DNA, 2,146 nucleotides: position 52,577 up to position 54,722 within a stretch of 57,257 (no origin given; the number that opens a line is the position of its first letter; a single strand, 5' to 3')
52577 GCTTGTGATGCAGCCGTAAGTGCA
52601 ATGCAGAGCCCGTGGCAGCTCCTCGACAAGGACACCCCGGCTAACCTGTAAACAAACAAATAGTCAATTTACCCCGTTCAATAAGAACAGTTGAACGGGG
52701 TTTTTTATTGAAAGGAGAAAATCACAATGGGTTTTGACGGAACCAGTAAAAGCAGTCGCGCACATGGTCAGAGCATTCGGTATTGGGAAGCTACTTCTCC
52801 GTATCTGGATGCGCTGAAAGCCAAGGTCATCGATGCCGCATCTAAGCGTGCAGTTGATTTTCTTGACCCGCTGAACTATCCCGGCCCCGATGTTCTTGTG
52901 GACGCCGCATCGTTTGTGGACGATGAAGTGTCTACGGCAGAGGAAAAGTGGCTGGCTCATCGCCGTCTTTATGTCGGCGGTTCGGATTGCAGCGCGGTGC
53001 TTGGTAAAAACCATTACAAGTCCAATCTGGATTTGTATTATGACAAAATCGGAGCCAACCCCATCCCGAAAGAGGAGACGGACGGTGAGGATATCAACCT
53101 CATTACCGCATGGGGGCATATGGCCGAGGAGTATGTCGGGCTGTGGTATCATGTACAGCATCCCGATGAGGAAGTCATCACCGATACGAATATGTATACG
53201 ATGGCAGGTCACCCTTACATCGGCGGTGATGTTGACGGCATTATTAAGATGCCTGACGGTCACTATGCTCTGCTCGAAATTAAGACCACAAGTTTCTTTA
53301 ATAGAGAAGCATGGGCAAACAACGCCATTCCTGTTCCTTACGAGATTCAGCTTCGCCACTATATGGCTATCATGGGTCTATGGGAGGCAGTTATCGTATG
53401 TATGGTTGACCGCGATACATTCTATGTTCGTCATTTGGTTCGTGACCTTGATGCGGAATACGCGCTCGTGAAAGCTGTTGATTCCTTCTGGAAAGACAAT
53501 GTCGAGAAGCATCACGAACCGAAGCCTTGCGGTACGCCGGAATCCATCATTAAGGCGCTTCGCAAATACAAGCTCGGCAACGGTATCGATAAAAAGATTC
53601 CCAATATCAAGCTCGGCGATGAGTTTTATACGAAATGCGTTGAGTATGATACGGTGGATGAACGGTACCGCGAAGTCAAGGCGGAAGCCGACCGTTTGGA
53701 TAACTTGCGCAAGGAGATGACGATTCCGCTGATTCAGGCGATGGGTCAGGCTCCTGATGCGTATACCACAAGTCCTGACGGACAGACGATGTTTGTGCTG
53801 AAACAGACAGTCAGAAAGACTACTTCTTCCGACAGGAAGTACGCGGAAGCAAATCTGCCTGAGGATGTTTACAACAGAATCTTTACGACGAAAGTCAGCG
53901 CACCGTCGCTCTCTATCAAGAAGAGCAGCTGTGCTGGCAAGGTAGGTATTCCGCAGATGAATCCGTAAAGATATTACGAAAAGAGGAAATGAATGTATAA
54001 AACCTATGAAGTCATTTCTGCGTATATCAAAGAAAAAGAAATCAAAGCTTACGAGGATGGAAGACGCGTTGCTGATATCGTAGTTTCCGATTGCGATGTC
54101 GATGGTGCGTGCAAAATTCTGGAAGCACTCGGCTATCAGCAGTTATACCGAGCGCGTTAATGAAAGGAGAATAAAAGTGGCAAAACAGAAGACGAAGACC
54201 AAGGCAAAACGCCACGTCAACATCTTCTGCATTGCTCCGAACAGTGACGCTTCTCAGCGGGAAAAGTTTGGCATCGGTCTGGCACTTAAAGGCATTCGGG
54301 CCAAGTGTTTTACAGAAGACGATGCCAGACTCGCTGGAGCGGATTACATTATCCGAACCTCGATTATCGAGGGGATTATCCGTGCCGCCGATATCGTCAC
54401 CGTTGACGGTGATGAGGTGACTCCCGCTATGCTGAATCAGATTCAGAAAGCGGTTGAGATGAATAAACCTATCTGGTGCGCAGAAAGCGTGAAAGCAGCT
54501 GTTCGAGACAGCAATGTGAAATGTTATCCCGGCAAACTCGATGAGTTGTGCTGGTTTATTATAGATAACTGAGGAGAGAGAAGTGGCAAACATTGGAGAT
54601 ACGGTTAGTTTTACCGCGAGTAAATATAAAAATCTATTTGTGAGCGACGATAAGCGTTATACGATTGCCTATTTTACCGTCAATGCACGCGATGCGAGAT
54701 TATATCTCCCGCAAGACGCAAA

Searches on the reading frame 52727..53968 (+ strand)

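Call 20: search_protein_families(library=pfam, max_evalue=0.01, proteins=[window:52727-53968:+])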
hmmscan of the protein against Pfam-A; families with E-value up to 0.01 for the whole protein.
window:52727-53968:+ (413 aa): 1 family
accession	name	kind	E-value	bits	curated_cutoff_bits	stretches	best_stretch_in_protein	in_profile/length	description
PF09588.16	YqaJ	-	4.9e-18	66.3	22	1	74-217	1-148/150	YqaJ-like viral recombinase domain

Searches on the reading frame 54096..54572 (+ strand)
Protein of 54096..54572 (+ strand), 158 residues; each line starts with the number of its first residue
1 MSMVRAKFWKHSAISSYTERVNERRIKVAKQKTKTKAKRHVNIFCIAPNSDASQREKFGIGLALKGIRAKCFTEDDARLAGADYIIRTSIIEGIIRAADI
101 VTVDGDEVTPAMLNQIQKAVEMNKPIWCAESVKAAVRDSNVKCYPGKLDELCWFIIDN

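Call 20: search_protein_families(library=pfam, max_evalue=0.01, proteins=[window:54096-54572:+])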
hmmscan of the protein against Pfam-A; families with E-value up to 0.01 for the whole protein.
window:54096-54572:+ (158 aa): 0 families

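Call 27: search_protein_families(library=phrogs, max_evalue=0.001, proteins=[window:54096-54572:+])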
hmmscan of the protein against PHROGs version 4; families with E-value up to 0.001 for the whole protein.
window:54096-54572:+ (158 aa): 0 families

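Call 47: search_solved_structures(query=window:54096-54572:+, max_evalue=1)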
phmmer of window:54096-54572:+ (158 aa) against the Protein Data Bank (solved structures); distinct sequences matched with E-value up to 1: 0.
